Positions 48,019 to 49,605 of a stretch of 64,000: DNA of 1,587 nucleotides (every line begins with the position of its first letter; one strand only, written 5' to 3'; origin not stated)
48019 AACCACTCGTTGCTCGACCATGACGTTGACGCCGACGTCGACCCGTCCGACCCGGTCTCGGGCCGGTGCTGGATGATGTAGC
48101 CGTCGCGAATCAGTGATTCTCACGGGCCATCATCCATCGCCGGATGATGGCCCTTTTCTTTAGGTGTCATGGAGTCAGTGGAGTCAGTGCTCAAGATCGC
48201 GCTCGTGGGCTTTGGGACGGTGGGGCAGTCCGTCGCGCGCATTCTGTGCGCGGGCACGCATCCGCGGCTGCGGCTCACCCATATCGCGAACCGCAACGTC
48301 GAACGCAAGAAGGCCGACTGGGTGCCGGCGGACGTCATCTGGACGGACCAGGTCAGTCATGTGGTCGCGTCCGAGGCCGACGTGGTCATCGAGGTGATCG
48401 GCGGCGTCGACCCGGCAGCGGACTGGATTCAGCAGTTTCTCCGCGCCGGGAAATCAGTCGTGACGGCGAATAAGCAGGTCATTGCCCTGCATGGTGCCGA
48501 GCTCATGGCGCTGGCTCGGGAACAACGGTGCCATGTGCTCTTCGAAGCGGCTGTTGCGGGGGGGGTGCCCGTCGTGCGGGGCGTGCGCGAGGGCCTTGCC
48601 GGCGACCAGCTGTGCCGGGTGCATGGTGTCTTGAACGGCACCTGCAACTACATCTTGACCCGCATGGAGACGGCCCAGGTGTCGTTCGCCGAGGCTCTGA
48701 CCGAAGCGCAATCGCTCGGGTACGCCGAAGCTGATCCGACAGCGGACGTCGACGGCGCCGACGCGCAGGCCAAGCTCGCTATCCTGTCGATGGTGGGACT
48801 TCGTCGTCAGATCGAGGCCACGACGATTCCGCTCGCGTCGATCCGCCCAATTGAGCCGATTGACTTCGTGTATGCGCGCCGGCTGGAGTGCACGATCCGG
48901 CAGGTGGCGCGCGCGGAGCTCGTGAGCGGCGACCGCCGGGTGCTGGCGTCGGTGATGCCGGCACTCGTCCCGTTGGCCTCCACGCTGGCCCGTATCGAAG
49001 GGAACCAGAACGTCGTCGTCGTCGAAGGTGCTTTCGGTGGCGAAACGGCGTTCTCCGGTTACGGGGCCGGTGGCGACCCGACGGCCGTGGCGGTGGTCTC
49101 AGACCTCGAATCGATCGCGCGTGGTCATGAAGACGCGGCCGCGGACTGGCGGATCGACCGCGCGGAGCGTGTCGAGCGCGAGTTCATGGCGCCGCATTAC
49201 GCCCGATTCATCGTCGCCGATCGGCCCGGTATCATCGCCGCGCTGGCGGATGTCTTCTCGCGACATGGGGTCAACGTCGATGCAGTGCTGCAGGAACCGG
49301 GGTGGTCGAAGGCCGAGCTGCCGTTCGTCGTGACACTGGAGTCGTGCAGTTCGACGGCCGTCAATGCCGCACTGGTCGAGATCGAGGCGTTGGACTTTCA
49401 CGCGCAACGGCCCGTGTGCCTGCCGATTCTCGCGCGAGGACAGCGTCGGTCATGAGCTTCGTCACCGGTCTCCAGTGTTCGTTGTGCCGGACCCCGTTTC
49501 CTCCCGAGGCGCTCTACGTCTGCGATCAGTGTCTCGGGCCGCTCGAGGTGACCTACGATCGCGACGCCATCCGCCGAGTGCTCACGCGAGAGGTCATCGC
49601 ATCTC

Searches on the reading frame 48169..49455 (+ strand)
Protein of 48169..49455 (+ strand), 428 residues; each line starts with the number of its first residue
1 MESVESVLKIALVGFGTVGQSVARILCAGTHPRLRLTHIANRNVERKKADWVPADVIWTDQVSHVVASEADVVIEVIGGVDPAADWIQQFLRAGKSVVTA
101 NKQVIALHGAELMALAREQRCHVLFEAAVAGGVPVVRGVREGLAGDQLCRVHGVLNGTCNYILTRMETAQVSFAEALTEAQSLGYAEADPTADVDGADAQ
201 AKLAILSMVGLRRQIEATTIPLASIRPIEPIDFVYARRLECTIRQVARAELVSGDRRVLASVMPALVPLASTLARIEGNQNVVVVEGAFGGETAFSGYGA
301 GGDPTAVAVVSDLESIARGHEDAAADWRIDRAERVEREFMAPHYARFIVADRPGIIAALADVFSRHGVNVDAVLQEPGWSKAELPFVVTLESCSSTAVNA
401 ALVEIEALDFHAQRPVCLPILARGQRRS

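Call 6: search_protein_families(library=pfam, proteins=[window:48169-49455:+])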
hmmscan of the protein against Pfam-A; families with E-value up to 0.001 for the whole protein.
window:48169-49455:+ (428 aa): 3 families
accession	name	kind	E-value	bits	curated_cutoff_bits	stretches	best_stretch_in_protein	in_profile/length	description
PF00742.24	Homoserine_dh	-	4.2e-53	180.2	22.9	1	134-313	1-172/173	Homoserine dehydrogenase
PF03447.22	NAD_binding_3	-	8.6e-20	72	24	1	14-126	1-116/116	Homoserine dehydrogenase, NAD binding domain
PF01842.31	ACT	-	4.1e-08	33.3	27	1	344-389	2-47/66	ACT domain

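Call 8: find_related_loci(query=window:48169-49455:+, collection=genome_contigs, flank=3000)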
Query window:48169-49455:+ (428 aa) in genome_contigs; peptide patterns used: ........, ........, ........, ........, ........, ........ (x = any residue, [..] = any of these).
52 stretches matched a pattern; 2 encode a relative of the query (tblastn E <= 1e-3); 2 distinct loci.
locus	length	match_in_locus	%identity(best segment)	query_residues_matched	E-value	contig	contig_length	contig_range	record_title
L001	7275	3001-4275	95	4-428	0e+0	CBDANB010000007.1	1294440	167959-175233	MAG: Vicinamibacterales bacterium isolate e7e54c47-8cb3-4bb4-a26e-21fc1c968279 genome assembly, contig: contig_7, whole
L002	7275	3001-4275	55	1-422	1e-134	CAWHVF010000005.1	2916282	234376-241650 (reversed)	MAG: uncultured Acidobacteriota bacterium isolate MFD04492.bin.2.129 genome assembly, contig: contig_21049, whole genome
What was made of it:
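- Tried and rejected: Genome scan (call 8).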

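Call 13: find_homologous_proteins(query=window:48169-49455:+)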
Query window:48169-49455:+ (428 aa): 8000 proteins with E <= 0.001 among 8000 candidates; the best 120 are listed.
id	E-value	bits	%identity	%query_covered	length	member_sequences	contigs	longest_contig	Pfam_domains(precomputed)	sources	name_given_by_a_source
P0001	5.6e-259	877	95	99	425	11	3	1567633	PF01842.32,PF00742.25,PF03447.23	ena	-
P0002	1.7e-235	800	86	99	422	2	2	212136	PF01842.32,PF00742.25,PF03447.23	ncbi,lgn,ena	-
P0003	9.9e-209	712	77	98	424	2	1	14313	PF01842.32,PF00742.25,PF03447.23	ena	-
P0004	1.2e-200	685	78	97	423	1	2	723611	PF01842.32,PF00742.25,PF03447.23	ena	-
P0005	3.3e-198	677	75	99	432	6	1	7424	PF01842.32,PF00742.25,PF03447.23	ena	-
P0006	9.7e-198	675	77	97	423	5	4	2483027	PF01842.32,PF00742.25,PF03447.23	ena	-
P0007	4.5e-195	667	75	98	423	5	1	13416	PF01842.32,PF00742.25,PF03447.23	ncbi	-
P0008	2.1e-193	661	74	99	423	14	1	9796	PF01842.32,PF00742.25,PF03447.23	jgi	-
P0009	7.4e-193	659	76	98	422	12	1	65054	PF01842.32,PF00742.25,PF03447.23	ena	-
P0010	3.0e-192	657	74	98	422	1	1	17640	PF01842.32,PF00742.25,PF03447.23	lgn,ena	-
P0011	7.8e-192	656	71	97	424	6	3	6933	PF01842.32,PF00742.25,PF03447.23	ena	-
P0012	1.8e-191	655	71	98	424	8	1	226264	PF01842.32,PF00742.25,PF03447.23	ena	-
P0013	1.2e-190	652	74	99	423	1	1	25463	PF01842.32,PF00742.25,PF03447.23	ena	-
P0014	1.5e-190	652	74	98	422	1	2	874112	PF01842.32,PF00742.25,PF03447.23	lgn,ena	-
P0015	2.5e-189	648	73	99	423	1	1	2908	PF01842.32,PF00742.25,PF03447.23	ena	-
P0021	3.1e-185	634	70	99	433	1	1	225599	PF01842.32,PF00742.25,PF03447.23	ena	-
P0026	1.9e-179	615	66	100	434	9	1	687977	PF01842.32,PF00742.25,PF03447.23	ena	-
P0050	1.0e-176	606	69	99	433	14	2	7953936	PF01842.32,PF00742.25,PF03447.23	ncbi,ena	-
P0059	4.9e-176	604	67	100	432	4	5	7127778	PF01842.32,PF00742.25,PF03447.23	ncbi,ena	-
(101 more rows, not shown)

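Call 14: find_encoding_contigs(protein=P0002, flank=3000, max_places=2)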
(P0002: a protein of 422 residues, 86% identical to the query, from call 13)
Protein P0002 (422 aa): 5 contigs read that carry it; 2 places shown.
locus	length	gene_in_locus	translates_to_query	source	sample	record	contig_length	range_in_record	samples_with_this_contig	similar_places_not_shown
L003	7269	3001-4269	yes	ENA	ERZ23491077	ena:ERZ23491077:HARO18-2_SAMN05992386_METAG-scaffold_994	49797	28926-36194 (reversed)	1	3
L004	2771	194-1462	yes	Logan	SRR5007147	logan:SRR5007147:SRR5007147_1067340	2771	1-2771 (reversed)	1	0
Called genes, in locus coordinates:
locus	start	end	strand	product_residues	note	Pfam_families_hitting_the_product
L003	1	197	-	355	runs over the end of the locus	PF00144:Beta-lactamase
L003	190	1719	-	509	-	PF00474:SSF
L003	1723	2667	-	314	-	PF13580:SIS_2, PF22645:GKRP_SIS_N, PF01380:SIS (weak)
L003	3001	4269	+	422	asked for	PF03447:NAD_binding_3, PF00742:Homoserine_dh, PF01842:ACT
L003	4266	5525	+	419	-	PF00291:PALP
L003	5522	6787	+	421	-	PF04455:Saccharop_dh_N, PF21571:ArgZ-like_C_1st, PF21570:ArgZ-like_C_2nd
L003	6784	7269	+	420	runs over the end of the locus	PF00696:AA_kinase, PF01842:ACT, PF22468:ACT_9, PF13840:ACT_7, PF22468:ACT_9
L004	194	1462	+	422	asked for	PF03447:NAD_binding_3, PF00742:Homoserine_dh, PF01842:ACT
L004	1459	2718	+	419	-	PF00291:PALP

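Call 15: find_encoding_contigs(protein=P0004, flank=3000, max_places=2)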
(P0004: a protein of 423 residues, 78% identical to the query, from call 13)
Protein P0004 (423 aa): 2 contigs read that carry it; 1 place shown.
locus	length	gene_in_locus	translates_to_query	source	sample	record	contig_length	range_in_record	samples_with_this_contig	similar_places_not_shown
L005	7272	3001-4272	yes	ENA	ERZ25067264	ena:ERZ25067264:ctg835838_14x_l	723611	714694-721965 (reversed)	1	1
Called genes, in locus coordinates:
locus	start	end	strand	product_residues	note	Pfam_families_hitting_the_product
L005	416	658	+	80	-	-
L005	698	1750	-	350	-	PF00144:Beta-lactamase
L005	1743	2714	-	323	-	PF13580:SIS_2, PF22645:GKRP_SIS_N, PF01380:SIS (weak)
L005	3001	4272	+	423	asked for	PF03447:NAD_binding_3, PF00742:Homoserine_dh, PF01842:ACT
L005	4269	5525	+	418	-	PF00291:PALP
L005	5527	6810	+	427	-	PF04455:Saccharop_dh_N, PF21571:ArgZ-like_C_1st, PF21570:ArgZ-like_C_2nd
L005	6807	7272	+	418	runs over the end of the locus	PF00696:AA_kinase, PF01842:ACT, PF22468:ACT_9 (weak), PF13840:ACT_7, PF22468:ACT_9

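Call 16: find_encoding_contigs(protein=P0006, flank=3000, max_places=2)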
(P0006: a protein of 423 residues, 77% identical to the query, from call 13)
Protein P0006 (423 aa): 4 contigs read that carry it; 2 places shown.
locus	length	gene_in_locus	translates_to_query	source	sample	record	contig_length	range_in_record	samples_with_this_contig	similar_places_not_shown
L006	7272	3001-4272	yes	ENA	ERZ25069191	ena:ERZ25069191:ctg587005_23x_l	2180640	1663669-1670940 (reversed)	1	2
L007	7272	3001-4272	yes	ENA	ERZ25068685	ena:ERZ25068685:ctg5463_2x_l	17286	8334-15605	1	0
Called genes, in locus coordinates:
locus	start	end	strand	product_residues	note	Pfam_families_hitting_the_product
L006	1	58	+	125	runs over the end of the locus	-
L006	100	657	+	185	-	-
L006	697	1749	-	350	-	PF00144:Beta-lactamase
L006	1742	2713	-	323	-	PF13580:SIS_2, PF22645:GKRP_SIS_N, PF01380:SIS (weak)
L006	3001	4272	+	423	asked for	PF03447:NAD_binding_3, PF00742:Homoserine_dh, PF01842:ACT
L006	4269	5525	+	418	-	PF00291:PALP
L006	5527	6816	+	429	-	PF04455:Saccharop_dh_N, PF21571:ArgZ-like_C_1st, PF21570:ArgZ-like_C_2nd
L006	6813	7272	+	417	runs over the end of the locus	PF00696:AA_kinase, PF01842:ACT, PF22468:ACT_9 (weak), PF13840:ACT_7, PF22468:ACT_9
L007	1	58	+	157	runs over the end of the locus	-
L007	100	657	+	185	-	-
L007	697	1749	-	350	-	PF00144:Beta-lactamase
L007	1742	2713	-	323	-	PF13580:SIS_2, PF22645:GKRP_SIS_N, PF01380:SIS (weak)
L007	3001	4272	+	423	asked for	PF03447:NAD_binding_3, PF00742:Homoserine_dh, PF01842:ACT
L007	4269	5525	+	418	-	PF00291:PALP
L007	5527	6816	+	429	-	PF04455:Saccharop_dh_N, PF21571:ArgZ-like_C_1st, PF21570:ArgZ-like_C_2nd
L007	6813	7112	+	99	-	PF00696:AA_kinase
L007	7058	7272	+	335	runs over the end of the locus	PF00696:AA_kinase, PF01842:ACT, PF22468:ACT_9 (weak), PF13840:ACT_7, PF22468:ACT_9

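Call 19: find_related_loci(query=A3, collection=metagenome_contigs, flank=2000)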
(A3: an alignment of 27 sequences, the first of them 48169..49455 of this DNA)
Query A3 (428 aa) in metagenome_contigs; peptide patterns used: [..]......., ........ (x = any residue, [..] = any of these).
600 stretches matched a pattern (row limit reached: there are more); 597 encode a relative of the query (tblastn E <= 1e-3); the best 80 are kept; 80 distinct loci.
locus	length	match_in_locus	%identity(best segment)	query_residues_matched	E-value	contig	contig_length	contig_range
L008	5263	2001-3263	64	10-428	1e-171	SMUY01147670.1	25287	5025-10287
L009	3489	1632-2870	58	9-422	6e-157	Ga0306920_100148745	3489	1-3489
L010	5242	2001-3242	56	8-421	2e-149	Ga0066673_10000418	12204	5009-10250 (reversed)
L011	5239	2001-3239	56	9-421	3e-149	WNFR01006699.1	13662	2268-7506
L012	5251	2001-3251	54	8-421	2e-148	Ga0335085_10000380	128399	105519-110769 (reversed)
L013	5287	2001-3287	54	5-427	4e-148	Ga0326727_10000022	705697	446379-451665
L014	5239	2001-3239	56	9-421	2e-147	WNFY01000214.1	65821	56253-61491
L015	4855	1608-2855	54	8-421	2e-147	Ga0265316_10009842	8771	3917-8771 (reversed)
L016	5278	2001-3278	54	5-421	6e-146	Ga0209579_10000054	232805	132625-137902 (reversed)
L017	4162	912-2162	55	9-421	8e-147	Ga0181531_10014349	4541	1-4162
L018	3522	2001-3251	53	8-421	2e-147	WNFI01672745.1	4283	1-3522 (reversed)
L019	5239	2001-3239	54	9-421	1e-143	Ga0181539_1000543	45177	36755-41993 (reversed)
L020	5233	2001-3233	53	7-421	2e-143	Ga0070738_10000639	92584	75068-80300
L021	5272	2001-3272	53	9-424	4e-143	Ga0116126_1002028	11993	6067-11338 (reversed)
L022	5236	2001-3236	56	9-421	4e-142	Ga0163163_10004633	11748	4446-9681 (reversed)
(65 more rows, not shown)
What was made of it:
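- Tried and rejected: Metagenome scan (call 19).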

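Call 24: find_encoding_contigs(protein=P0009, flank=2500, max_places=1)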
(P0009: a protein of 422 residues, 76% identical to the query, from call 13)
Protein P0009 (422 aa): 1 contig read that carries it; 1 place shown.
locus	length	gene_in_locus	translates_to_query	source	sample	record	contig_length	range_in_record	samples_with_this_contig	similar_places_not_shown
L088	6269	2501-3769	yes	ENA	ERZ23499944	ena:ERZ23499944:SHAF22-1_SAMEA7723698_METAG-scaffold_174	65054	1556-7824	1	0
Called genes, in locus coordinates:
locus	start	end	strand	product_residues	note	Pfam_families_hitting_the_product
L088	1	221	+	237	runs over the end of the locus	-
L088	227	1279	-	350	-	PF00144:Beta-lactamase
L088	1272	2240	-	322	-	PF13580:SIS_2, PF22645:GKRP_SIS_N, PF01380:SIS (faint)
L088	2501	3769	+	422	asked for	PF03447:NAD_binding_3, PF00742:Homoserine_dh, PF01842:ACT (weak)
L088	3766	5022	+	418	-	PF00291:PALP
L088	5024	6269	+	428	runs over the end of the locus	PF04455:Saccharop_dh_N, PF21571:ArgZ-like_C_1st, PF21570:ArgZ-like_C_2nd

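Call 25: find_encoding_contigs(protein=P0012, flank=2500, max_places=1)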
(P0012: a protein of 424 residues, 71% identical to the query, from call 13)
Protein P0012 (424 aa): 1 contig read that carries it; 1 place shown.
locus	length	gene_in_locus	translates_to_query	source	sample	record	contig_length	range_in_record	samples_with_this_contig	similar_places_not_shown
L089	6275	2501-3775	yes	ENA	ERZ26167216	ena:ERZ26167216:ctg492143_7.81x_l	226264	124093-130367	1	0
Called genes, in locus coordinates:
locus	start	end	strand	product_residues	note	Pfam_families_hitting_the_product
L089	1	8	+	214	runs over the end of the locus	-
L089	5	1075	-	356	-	PF00144:Beta-lactamase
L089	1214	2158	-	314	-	PF13580:SIS_2, PF22645:GKRP_SIS_N, PF01380:SIS (faint)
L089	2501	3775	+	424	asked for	PF03447:NAD_binding_3, PF00742:Homoserine_dh, PF01842:ACT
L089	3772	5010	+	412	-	PF00291:PALP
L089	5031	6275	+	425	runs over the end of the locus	PF04455:Saccharop_dh_N, PF21571:ArgZ-like_C_1st, PF21570:ArgZ-like_C_2nd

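Call 26: find_encoding_contigs(protein=P0014, flank=2500, max_places=1)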
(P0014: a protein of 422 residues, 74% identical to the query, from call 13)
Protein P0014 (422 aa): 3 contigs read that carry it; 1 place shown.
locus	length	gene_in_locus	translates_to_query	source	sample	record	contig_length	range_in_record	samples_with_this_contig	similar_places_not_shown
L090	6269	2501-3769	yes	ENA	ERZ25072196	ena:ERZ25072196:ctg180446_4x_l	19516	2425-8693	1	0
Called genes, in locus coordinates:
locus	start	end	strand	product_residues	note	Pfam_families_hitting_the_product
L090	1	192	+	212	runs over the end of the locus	-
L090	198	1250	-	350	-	PF00144:Beta-lactamase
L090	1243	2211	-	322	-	PF13580:SIS_2, PF22645:GKRP_SIS_N, PF01380:SIS (faint)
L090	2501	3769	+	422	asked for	PF03447:NAD_binding_3, PF00742:Homoserine_dh, PF01842:ACT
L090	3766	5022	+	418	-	PF00291:PALP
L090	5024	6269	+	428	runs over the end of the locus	PF04455:Saccharop_dh_N, PF21571:ArgZ-like_C_1st, PF21570:ArgZ-like_C_2nd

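Call 27: find_encoding_contigs(protein=P0021, flank=2500, max_places=1)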
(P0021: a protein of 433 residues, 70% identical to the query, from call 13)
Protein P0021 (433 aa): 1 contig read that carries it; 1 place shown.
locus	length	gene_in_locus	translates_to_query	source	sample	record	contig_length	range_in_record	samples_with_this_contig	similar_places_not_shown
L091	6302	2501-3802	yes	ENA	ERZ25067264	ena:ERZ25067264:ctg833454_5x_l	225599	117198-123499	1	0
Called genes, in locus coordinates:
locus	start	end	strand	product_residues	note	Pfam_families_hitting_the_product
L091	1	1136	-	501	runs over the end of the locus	PF00474:SSF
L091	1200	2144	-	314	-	PF13580:SIS_2, PF22645:GKRP_SIS_N, PF01380:SIS (weak)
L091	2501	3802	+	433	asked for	PF03447:NAD_binding_3, PF00742:Homoserine_dh, PF01842:ACT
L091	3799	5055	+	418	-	PF00291:PALP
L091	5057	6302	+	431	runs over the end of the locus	PF04455:Saccharop_dh_N, PF21571:ArgZ-like_C_1st, PF21570:ArgZ-like_C_2nd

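Call 30: find_encoding_contigs(protein=P0050, flank=2500, max_places=2)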
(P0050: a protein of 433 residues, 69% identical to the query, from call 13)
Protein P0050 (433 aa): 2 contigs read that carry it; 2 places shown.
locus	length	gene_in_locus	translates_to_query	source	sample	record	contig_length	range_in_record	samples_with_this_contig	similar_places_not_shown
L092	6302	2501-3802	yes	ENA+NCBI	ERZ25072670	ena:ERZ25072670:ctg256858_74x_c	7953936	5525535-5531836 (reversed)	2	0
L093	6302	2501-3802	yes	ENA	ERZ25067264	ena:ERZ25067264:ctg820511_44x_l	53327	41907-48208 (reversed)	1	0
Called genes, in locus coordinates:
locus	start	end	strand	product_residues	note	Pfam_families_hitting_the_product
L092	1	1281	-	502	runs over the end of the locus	PF00474:SSF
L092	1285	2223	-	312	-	PF13580:SIS_2, PF22645:GKRP_SIS_N, PF01380:SIS (weak)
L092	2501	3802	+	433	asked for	PF03447:NAD_binding_3, PF00742:Homoserine_dh, PF01842:ACT (weak)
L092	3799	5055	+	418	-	PF00291:PALP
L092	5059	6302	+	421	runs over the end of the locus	PF04455:Saccharop_dh_N, PF21571:ArgZ-like_C_1st, PF21570:ArgZ-like_C_2nd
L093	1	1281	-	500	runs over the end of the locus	PF00474:SSF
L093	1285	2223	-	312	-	PF13580:SIS_2, PF22645:GKRP_SIS_N, PF01380:SIS (weak)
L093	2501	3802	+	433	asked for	PF03447:NAD_binding_3, PF00742:Homoserine_dh, PF01842:ACT (weak)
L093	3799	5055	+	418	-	PF00291:PALP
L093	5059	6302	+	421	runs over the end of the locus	PF04455:Saccharop_dh_N, PF21571:ArgZ-like_C_1st, PF21570:ArgZ-like_C_2nd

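Call 31: find_encoding_contigs(protein=P0059, flank=2500, max_places=2)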
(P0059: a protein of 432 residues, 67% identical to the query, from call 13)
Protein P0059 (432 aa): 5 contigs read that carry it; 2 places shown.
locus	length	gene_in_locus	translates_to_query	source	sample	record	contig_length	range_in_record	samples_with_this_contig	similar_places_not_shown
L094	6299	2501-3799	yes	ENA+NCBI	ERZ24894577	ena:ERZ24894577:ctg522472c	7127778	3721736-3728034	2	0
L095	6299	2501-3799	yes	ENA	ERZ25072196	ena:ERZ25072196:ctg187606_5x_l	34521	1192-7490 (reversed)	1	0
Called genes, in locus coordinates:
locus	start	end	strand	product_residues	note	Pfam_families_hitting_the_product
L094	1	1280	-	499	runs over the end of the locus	PF00474:SSF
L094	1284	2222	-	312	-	PF13580:SIS_2, PF22645:GKRP_SIS_N, PF01380:SIS (weak)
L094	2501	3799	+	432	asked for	PF03447:NAD_binding_3, PF00742:Homoserine_dh, PF01842:ACT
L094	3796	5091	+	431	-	PF00291:PALP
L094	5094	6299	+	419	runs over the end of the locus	PF04455:Saccharop_dh_N, PF21571:ArgZ-like_C_1st, PF21570:ArgZ-like_C_2nd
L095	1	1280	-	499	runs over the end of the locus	PF00474:SSF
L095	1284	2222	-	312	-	PF13580:SIS_2, PF22645:GKRP_SIS_N, PF01380:SIS (weak)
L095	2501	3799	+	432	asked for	PF03447:NAD_binding_3, PF00742:Homoserine_dh, PF01842:ACT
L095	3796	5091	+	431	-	PF00291:PALP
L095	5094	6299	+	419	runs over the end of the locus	PF04455:Saccharop_dh_N, PF21571:ArgZ-like_C_1st, PF21570:ArgZ-like_C_2nd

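Call 32: find_encoding_contigs(protein=P0026, flank=2500, max_places=1)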
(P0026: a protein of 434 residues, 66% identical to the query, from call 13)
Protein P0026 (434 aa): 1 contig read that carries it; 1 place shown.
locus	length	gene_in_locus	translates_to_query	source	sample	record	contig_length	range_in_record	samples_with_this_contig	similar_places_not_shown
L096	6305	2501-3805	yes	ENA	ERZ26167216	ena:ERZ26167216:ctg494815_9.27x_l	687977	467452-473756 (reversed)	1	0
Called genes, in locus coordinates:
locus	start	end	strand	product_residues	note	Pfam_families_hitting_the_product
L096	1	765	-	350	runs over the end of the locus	PF00144:Beta-lactamase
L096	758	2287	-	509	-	PF00474:SSF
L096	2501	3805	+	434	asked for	PF03447:NAD_binding_3, PF00742:Homoserine_dh, PF01842:ACT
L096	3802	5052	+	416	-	PF00291:PALP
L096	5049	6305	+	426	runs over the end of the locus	PF04455:Saccharop_dh_N, PF21571:ArgZ-like_C_1st, PF21570:ArgZ-like_C_2nd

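Call 33: find_encoding_contigs(protein=P0005, flank=2500, max_places=1)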
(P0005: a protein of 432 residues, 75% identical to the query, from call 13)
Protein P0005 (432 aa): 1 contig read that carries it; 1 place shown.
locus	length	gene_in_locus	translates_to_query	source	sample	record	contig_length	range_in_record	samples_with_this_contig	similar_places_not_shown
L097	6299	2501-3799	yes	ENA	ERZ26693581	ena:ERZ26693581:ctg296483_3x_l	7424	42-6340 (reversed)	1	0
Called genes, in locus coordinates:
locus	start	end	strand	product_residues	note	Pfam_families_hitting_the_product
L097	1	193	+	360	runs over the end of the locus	-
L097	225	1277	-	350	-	PF00144:Beta-lactamase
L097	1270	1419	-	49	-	-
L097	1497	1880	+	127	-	-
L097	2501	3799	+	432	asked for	PF03447:NAD_binding_3, PF00742:Homoserine_dh, PF01842:ACT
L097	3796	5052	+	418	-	PF00291:PALP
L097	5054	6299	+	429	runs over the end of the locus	?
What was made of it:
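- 48169..54285 (+): Controlled operon: hom 48169-49455, thrC 49452-50711, X 50708-51973 (TIGR00300, nickel-pincer-nucleotide-dependent ornithine cyclodeaminase), lysC 51970-53232, asd 53239-54285. The same gene order is seen, as far as each fetched locus reaches, in L003, L005-L007 and L088-L097 (calls 14-16, 24-27, 30-33).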

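Call 56: search_protein_families(library=ncbifam, proteins=[window:48169-49455:+])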
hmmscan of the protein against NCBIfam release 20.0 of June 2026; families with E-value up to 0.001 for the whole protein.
window:48169-49455:+ (428 aa): 8 families
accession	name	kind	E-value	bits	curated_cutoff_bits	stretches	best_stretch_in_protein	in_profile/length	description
NF004976.0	PRK06349.1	subfamily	2.1e-118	396.1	205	1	7-419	4-425/430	homoserine dehydrogenase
NF004912.0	PRK06270.1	equivalog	3e-71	240.6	373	1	36-320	57-340/343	homoserine dehydrogenase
NF006235.0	PRK08374.1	equivalog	1.1e-48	166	451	1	68-313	90-325/336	homoserine dehydrogenase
NF006959.0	PRK09436.1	equivalog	4.8e-26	91.1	726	1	83-318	560-814/819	bifunctional aspartate kinase/homoserine dehydrogenase I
NF005290.0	PRK06813.1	equivalog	1e-25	90.4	286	1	57-313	80-333/346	homoserine dehydrogenase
NF005002.0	PRK06392.1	equivalog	2.2e-21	76.1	296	1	63-207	78-224/329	homoserine dehydrogenase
NF007003.0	PRK09466.1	subfamily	2.3e-19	69.3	582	1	72-318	544-808/810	bifunctional aspartate kinase/homoserine dehydrogenase II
NF009825.0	PRK13302.1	equivalog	1.8e-06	27.7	253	1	5-127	4-123/271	aspartate dehydrogenase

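Call 66: search_protein_families(library=pfam, proteins=[L001:2465-2893:+], max_evalue=0.01)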
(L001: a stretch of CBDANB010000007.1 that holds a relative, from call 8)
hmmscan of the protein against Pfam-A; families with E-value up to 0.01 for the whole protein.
L001:2465-2893:+ (142 aa): 1 family
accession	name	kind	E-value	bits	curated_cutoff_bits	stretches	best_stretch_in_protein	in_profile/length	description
PF01797.21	Y1_Tnp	-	1.4e-37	129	23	1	11-129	2-121/121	Transposase IS200 like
